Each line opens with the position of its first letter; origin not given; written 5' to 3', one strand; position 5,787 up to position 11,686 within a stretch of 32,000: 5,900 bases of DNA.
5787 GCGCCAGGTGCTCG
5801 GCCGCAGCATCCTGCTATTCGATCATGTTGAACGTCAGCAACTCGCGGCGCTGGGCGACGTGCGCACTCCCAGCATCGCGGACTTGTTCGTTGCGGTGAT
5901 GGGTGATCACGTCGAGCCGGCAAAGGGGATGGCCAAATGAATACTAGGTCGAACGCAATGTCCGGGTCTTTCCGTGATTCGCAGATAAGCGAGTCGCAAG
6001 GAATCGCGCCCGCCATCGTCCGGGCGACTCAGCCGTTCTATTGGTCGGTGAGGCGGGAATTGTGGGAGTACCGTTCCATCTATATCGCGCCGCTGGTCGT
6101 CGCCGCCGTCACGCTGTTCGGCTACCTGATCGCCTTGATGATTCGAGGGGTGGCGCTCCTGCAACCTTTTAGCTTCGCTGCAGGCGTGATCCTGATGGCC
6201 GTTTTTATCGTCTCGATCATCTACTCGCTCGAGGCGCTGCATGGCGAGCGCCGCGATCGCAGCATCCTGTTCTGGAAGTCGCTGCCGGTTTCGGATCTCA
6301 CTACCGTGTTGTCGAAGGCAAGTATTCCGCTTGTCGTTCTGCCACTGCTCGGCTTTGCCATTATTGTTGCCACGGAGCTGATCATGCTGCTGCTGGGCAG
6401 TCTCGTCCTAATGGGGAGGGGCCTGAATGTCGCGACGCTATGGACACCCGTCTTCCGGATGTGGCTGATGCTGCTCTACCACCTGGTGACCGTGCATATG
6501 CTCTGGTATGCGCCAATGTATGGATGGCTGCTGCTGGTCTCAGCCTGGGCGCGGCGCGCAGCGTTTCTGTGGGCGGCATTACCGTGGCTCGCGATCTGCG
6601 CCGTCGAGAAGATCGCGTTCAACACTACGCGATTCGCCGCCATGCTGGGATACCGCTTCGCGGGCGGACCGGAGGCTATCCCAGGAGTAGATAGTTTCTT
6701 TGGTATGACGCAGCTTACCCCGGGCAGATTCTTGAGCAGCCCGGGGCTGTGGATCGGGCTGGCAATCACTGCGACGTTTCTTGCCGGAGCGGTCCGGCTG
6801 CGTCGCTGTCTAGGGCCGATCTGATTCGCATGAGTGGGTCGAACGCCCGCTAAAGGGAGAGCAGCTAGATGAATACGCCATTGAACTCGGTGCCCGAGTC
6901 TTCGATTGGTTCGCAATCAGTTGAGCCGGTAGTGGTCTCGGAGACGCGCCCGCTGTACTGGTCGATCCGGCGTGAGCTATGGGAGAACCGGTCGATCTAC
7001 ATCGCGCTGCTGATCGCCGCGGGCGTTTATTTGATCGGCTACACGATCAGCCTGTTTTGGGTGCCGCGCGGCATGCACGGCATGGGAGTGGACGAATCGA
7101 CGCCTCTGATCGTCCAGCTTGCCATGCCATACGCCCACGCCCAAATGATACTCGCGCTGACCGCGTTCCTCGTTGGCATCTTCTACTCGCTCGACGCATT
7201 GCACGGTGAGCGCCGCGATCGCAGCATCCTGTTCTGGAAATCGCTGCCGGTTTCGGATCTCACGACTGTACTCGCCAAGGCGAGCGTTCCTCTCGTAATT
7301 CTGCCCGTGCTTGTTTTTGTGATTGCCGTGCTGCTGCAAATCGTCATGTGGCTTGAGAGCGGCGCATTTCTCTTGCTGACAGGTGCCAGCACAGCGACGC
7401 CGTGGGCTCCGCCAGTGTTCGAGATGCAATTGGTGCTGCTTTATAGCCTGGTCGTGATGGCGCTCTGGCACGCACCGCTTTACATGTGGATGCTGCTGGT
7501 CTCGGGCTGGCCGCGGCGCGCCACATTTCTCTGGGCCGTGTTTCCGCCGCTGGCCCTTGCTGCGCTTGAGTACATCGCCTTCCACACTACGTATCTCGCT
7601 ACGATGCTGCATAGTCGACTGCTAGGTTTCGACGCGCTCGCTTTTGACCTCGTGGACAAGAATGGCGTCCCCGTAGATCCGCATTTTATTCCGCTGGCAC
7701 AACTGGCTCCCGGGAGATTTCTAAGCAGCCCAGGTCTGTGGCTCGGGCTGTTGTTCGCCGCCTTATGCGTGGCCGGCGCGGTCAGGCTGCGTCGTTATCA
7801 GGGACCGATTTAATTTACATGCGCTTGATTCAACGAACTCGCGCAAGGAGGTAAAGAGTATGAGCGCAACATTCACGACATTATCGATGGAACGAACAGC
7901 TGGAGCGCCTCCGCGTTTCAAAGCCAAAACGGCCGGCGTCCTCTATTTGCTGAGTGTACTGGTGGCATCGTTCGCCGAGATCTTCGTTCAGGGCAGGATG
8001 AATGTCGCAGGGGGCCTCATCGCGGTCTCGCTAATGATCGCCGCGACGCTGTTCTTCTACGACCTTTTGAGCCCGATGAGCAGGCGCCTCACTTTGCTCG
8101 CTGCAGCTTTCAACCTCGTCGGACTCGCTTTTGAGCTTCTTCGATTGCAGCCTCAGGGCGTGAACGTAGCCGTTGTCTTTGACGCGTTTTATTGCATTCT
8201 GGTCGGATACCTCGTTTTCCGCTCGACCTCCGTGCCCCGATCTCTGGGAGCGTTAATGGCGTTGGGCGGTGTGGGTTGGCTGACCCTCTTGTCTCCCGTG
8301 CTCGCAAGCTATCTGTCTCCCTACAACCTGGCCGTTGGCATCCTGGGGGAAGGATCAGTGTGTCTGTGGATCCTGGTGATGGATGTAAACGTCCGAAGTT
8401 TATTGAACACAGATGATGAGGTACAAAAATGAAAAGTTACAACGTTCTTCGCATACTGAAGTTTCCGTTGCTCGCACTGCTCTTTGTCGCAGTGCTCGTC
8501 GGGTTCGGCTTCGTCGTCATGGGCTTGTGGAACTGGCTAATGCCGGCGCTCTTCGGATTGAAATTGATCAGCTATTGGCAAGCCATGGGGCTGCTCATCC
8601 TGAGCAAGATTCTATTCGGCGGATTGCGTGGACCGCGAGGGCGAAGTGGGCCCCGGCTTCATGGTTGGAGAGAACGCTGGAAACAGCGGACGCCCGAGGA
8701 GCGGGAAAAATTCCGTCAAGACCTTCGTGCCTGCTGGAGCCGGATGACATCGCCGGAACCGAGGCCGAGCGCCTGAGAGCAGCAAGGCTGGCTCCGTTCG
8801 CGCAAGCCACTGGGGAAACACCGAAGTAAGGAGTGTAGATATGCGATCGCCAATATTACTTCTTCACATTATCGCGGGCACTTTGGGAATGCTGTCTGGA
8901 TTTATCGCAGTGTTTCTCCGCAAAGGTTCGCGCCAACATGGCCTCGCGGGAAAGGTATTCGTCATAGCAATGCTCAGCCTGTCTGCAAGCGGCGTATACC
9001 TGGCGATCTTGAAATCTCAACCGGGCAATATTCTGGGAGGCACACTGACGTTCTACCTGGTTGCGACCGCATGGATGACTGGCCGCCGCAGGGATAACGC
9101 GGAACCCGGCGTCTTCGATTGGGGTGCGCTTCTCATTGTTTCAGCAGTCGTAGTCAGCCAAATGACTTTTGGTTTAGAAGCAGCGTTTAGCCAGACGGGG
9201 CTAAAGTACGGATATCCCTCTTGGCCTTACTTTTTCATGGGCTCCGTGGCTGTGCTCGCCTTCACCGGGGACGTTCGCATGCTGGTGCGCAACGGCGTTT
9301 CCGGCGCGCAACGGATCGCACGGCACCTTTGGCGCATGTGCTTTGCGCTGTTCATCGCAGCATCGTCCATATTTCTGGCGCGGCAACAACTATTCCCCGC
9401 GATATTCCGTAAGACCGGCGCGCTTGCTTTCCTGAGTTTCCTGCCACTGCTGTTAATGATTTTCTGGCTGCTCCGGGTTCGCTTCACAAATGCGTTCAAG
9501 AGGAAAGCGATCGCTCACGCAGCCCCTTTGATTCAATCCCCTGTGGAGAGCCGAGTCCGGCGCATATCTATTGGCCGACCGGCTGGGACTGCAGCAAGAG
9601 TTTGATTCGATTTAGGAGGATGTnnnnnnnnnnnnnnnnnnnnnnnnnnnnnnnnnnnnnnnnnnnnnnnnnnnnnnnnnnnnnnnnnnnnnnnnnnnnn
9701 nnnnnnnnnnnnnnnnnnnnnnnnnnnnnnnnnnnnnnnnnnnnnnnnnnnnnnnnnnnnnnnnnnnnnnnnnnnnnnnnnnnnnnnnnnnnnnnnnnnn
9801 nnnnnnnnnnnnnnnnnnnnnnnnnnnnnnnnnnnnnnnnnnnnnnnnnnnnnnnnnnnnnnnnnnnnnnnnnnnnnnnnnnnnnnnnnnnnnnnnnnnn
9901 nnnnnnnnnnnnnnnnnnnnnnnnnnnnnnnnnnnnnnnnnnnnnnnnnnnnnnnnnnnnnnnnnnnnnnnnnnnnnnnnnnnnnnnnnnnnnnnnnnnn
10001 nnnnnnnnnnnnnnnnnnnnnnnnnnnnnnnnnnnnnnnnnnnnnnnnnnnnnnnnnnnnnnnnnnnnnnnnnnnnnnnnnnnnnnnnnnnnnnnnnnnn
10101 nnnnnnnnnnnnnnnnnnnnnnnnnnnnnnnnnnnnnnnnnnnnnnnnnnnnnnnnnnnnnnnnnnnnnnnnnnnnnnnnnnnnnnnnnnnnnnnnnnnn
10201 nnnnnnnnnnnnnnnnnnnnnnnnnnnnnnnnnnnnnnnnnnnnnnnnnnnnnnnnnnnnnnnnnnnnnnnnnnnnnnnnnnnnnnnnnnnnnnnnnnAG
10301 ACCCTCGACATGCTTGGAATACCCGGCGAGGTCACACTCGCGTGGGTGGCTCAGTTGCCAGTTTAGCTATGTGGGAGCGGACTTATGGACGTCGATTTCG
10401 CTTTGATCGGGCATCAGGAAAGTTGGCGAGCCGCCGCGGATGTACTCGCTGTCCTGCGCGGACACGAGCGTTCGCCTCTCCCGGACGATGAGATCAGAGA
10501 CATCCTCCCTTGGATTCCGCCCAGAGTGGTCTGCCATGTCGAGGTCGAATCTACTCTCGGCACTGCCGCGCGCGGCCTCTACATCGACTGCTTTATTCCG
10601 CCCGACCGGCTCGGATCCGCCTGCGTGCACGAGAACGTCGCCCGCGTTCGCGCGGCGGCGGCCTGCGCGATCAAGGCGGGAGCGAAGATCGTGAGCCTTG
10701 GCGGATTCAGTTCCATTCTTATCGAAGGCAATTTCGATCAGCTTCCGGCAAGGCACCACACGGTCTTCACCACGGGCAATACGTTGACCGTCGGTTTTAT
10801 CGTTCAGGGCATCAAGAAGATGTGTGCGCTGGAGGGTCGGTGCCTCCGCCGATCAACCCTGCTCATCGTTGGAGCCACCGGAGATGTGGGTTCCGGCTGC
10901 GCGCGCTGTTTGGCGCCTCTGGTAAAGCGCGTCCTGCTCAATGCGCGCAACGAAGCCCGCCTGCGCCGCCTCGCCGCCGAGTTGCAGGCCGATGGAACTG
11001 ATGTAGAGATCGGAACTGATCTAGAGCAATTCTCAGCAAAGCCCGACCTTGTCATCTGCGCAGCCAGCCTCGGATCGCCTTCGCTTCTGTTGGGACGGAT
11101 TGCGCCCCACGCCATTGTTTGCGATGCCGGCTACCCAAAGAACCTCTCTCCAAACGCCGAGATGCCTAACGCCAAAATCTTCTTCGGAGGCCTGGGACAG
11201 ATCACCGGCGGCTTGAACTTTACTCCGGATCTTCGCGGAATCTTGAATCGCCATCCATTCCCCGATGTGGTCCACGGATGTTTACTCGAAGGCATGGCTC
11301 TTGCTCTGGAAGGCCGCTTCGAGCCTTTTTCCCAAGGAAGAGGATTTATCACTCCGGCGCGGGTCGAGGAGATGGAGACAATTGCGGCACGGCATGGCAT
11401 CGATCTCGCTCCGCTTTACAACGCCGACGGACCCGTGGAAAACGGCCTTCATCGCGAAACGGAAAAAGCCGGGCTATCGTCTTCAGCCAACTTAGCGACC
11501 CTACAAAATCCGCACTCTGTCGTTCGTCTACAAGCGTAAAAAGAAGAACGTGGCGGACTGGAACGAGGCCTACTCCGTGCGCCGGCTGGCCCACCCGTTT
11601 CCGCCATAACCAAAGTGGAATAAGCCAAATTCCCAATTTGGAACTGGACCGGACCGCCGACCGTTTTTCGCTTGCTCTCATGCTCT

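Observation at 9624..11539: Adjacent homologues of cyanobacterial aldehyde-deformylating oxygenase and acyl-ACP reductase in a non-cyanobacterial context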

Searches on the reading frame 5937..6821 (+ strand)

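Call 18: search_protein_families(library=pfam, proteins=[window:5937-6821:+], max_evalue=0.001)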
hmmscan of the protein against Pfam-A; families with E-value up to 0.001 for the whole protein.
window:5937-6821:+ (295 aa): 0 families

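Call 57: search_protein_families(library=ncbifam, proteins=[window:5937-6821:+], max_evalue=1)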
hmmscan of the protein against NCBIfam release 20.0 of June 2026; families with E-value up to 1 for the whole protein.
window:5937-6821:+ (295 aa): 1 family
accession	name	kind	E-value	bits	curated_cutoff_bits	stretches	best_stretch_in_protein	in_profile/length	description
NF053845.1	CoaP_CTERM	equivalog_domain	0.043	13.5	35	1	267-290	7-32/35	choice-of-anchor protein CoaP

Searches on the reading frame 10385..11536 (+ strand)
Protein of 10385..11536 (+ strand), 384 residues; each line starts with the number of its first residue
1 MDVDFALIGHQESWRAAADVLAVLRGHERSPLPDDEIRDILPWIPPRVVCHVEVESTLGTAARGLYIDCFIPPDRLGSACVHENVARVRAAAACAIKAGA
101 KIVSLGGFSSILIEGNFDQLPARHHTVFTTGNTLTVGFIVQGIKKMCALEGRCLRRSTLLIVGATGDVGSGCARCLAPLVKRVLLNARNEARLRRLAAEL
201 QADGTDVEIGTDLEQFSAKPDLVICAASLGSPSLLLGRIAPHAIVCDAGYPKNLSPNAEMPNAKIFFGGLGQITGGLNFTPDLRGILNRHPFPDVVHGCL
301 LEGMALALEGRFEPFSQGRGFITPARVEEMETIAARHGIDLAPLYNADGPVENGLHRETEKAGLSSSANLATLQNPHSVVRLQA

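Call 3: search_protein_families(library=pfam, proteins=[window:10385-11536:+], max_evalue=0.1)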
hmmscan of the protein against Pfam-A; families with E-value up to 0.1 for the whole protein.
window:10385-11536:+ (384 aa): 3 families
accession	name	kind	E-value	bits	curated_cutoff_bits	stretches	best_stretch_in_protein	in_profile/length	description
PF01488.26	Shikimate_DH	-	0.00079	19.9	24.3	1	154-257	10-120/138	Shikimate / quinate 5-dehydrogenase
PF00106.31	adh_short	-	0.01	15.8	26.6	1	159-219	3-64/195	short chain dehydrogenase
PF13579.12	Glyco_trans_4_4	-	0.016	16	29.7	0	191-308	5-87/158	Glycosyl transferase 4-like domain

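Call 4: search_protein_families(library=ncbifam, proteins=[window:10385-11536:+], max_evalue=0.1)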
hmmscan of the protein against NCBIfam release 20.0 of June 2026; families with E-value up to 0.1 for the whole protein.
window:10385-11536:+ (384 aa): 46 families (the best 25 are shown)
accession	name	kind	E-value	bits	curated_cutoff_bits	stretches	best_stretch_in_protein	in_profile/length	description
TIGR04058.1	AcACP_reductase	equivalog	1.3e-39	136.5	449.7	1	5-339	2-334/339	long-chain acyl-[acyl-carrier-protein] reductase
NF053554.1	prodigi_MAP_PigE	equivalog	2.1e-23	82.6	850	1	85-348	83-342/837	prodigiosin MAP biosynthesis aminotransferase PigE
NF005489.0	PRK07102.1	equivalog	1.4e-05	24.8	267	1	157-204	2-49/243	SDR family oxidoreductase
NF005495.0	PRK07109.1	subfamily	1.6e-05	24.3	264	1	155-207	7-59/334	SDR family oxidoreductase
NF004825.0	PRK06181.1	equivalog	2.1e-05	23.9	215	1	154-215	4-66/268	SDR family oxidoreductase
NF006565.0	PRK09072.1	equivalog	8.3e-05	22.2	238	1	155-220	4-68/265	SDR family oxidoreductase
NF004779.0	PRK06125.1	subfamily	0.00031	20.3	261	1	154-218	5-68/259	short-chain dehydrogenase/reductase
NF005466.0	PRK07060.1-3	equivalog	0.00038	20.2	438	1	157-216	10-69/252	short chain dehydrogenase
NF005681.0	PRK07478.1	subfamily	0.00068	19.1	267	1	154-226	4-77/254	SDR family oxidoreductase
NF006099.0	PRK08251.1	equivalog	0.00069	18.9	253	1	155-210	3-58/250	SDR family oxidoreductase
NF005594.0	PRK07326.1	equivalog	0.00071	19.2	271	1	157-221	7-71/237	SDR family oxidoreductase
TIGR01035.1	hemA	equivalog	0.00084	18.4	209.55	1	154-262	178-291/416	glutamyl-tRNA reductase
NF004793.0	PRK06141.1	equivalog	0.0014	17.7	322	1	157-230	126-200/314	bifunctional Delta(1)-pyrroline-2-carboxylate/Delta(1)-piperideine-2-carboxylate reductase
NF005474.0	PRK07074.1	equivalog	0.0015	18.3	361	1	156-216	3-62/259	SDR family oxidoreductase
NF005672.0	PRK07454.1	equivalog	0.0021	17.3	234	1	156-216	6-67/241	SDR family oxidoreductase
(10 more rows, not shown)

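Call 7: search_solved_structures(query=window:10385-11536:+, max_evalue=1, show_alignments=2)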
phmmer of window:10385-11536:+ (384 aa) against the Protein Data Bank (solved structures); distinct sequences matched with E-value up to 1: 22.
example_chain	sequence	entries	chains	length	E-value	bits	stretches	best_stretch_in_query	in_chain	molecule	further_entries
6jzq_A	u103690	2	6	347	1.7e-28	102.9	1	5-340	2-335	Long-chain acyl-[acyl-carrier-protein] reductase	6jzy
6jzu_A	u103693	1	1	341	1.8e-28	102.8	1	5-340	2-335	Long-chain acyl-[acyl-carrier-protein] reductase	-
6jzz_A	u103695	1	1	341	3.7e-27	98.4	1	5-340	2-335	Long-chain acyl-[acyl-carrier-protein] reductase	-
4ppm_A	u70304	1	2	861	2.4e-11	46.4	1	95-345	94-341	Aminotransferase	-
5g4k_B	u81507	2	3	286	0.00027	23.2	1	153-235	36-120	OXIDOREDUCTASE, SHORT CHAIN DEHYDROGENASE/REDUCTASE FAMILY PROTEIN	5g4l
5g4k_A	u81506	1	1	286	0.00027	23.2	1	153-235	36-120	OXIDOREDUCTASE, SHORT CHAIN DEHYDROGENASE/REDUCTASE FAMILY PROTEIN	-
3tfo_A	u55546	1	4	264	0.00041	22.6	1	158-206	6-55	putative 3-oxoacyl-(acyl-carrier-protein) reductase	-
2nwq_A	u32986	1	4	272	0.00059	22.1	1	156-213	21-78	Probable short-chain dehydrogenase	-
3rkr_A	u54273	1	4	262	0.0026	19.9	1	151-209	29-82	Short chain oxidoreductase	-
8hjw_A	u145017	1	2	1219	0.0062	18.7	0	157-219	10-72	Short-chain dehydrogenase/reductase SDR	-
3f9i_A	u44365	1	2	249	0.0089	18.2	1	156-234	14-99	3-oxoacyl-[acyl-carrier-protein] reductase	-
5n2i_A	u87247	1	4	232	0.014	17.5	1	158-229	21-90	Reduced coenzyme F420:NADP oxidoreductase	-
2ehd_A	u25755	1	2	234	0.03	16.5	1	157-202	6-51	Oxidoreductase, short-chain dehydrogenase/reductase family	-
4hwk_A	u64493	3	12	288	0.048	15.8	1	141-208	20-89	Sepiapterin reductase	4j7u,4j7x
1z6z_A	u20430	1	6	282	0.066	15.3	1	149-208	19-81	Sepiapterin reductase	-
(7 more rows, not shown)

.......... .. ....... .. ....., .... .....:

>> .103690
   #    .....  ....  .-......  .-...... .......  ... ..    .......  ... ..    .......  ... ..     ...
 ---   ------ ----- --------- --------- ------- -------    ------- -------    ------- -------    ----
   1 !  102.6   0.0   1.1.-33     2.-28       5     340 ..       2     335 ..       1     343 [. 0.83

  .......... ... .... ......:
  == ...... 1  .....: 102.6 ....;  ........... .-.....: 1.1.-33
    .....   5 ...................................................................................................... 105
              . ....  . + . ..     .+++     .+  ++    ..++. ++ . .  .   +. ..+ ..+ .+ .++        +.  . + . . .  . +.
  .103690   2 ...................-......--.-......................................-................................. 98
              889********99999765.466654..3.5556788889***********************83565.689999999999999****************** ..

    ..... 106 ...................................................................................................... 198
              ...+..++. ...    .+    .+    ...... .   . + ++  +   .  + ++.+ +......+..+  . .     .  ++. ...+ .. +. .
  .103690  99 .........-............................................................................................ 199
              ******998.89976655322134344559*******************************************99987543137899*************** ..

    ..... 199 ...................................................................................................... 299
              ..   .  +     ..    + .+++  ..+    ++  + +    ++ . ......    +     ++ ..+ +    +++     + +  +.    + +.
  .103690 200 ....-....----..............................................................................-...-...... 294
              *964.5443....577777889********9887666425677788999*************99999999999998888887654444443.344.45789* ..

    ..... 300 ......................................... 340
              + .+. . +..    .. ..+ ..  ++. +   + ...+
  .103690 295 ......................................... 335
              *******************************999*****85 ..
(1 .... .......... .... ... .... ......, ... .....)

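Call 9: find_homologous_proteins(query=window:10385-11536:+, max_evalue=0.001)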
Query window:10385-11536:+ (384 aa): 2675 proteins with E <= 0.001 among 8000 candidates; the best 120 are listed.
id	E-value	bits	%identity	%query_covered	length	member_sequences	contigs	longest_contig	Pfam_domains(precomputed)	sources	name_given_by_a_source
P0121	5.3e-255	863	99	100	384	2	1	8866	-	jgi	jgi:predicted amino acid dehydrogenase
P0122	5.0e-240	814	95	100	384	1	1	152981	PF01488.27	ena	-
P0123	9.6e-239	810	93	100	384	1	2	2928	-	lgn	-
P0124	1.4e-237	806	93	100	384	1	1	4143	-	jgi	jgi:predicted amino acid dehydrogenase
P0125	3.1e-237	805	93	100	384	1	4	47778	-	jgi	jgi:fatty aldehyde-generating acyl-ACP reductase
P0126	5.3e-237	804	93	100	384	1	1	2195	-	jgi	-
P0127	5.4e-237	804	93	100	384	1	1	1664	-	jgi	jgi:fatty aldehyde-generating acyl-ACP reductase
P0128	1.2e-236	803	93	100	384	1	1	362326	-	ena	-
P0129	1.7e-236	802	93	100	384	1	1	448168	-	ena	-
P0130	2.3e-236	802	93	100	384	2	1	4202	-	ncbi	-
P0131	2.7e-236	802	93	100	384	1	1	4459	-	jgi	jgi:fatty aldehyde-generating acyl-ACP reductase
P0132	2.9e-236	802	92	100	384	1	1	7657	-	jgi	-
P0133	7.2e-236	800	93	100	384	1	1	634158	-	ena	-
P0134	9.3e-236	800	92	100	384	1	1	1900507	-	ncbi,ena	-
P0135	1.1e-235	800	93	100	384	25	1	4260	-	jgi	-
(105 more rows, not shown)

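Call 74: predict_structure(alignment_id=A7)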
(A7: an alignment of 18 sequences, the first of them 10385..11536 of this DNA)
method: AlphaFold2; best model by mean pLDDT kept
length: 384 residues; sequences in the alignment: 18
mean_pLDDT: 65.4   pTM: 0.71
mean pLDDT of the five models: 65.4, 52.8, 51.6, 47.7, 45.3
residues with pLDDT >= 90: 39; 70-90: 148; 50-70: 97; < 50: 100
segments of 3 or more residues with pLDDT < 50: 12-29, 34-47, 72-77, 228-234, 251-259, 283-291, 316-319, 355-384
pLDDT, mean of each block of 10 residues (from residue 1): 70 39 43 45 42 74 71 50 70 78 70 59 69 83 86 92 81 93 86 91 94 82 70 53 73 42 63 58 45 62 79 56 86 81 67 47 28 25 24
secondary structure, 60 per line:
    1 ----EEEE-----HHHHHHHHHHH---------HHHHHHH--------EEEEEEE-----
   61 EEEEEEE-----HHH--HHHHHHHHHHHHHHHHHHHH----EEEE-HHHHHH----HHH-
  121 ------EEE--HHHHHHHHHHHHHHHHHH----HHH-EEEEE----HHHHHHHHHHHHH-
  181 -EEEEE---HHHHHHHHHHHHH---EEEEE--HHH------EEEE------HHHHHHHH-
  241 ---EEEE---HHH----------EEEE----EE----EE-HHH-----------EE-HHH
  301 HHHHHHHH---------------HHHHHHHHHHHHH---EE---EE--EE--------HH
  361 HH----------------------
elements in order: E5-8 H14-24 H34-40 E49-55 E61-67 H78-97 E102-105 H107-112 E127-129 H132-149 E158-162 H167-179 E182-186 H190-202 E206-210 E222-225 H232-239 E244-247 E264-267 H298-308 H324-336 H359-362

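Call 77: fold_search(model_id=the predicted structure, library=pdb)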
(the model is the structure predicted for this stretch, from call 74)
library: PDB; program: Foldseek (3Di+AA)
matches with E <= 10: 1989; with E <= 0.001: 119
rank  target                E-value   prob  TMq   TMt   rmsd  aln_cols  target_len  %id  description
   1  6jzy_A                2.0e-20  1.00  0.67  0.74   5.1       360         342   28  Crystal structure of AAR with NADPH and stearyl in complex with ADO binding a long chain carbohydrate (released 2020-04-01)
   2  6jzu_A                4.3e-20  1.00  0.68  0.75   4.8       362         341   28  The crystal structure of acyl-acyl carrier protein (acyl-ACP) reductase (AAR) in complex with aldehyde deformylating o (released 2020-04-01)
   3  6jzq_A                1.4e-19  1.00  0.65  0.72   6.6       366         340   27  The crystal structure of acyl-acyl carrier protein (acyl-ACP) reductase (AAR) (released 2020-04-01)
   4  6jzz_A                4.6e-19  1.00  0.66  0.74   5.5       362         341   27  The crystal structure of AAR-C294S in complex with ADO. (released 2020-04-01)
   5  6jzq_B                7.9e-19  1.00  0.65  0.72   6.3       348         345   29  The crystal structure of acyl-acyl carrier protein (acyl-ACP) reductase (AAR) (released 2020-04-01)
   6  6jzq_D                1.4e-18  1.00  0.65  0.73   6.2       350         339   29  The crystal structure of acyl-acyl carrier protein (acyl-ACP) reductase (AAR) (released 2020-04-01)
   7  6jzq_C                2.5e-18  1.00  0.66  0.72   6.4       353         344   28  The crystal structure of acyl-acyl carrier protein (acyl-ACP) reductase (AAR) (released 2020-04-01)
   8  9e4u_B                5.2e-15  1.00  0.60  0.58   6.0       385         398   15  TAD from Carmabin Biosynthetic Pathway in complex with NADH - Crystal Form 1 (released 2025-02-26)
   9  9e4s_B                7.5e-15  1.00  0.60  0.57   6.2       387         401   15  TAD from Carmabin Biosynthetic Pathway - Crystal Form 1 (released 2025-02-26)
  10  9e56_A                1.1e-14  1.00  0.56  0.56   6.8       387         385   15  TAD from Carmabin Biosynthetic Pathway with Disulfide between Cys2238 and Dephosphocoenzyme A - Crystal Form 2 (released 2025-02-26)
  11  9e50_A                1.1e-14  1.00  0.57  0.55   6.9       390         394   16  TAD from Carmabin Biosynthetic Pathway in complex with NAD - Crystal Form 2 (released 2025-02-26)
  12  9e4s_A                2.4e-14  1.00  0.60  0.56   6.0       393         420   15  TAD from Carmabin Biosynthetic Pathway - Crystal Form 1 (released 2025-02-26)
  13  9e4u_A                2.8e-14  1.00  0.60  0.56   6.0       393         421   16  TAD from Carmabin Biosynthetic Pathway in complex with NADH - Crystal Form 1 (released 2025-02-26)
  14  9e4x_B                3.4e-14  1.00  0.56  0.57   6.6       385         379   14  TAD from Carmabin Biosynthetic Pathway - Crystal Form 2 (released 2025-02-26)
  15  9e50_B                7.9e-14  1.00  0.60  0.60   6.0       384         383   16  TAD from Carmabin Biosynthetic Pathway in complex with NAD - Crystal Form 2 (released 2025-02-26)
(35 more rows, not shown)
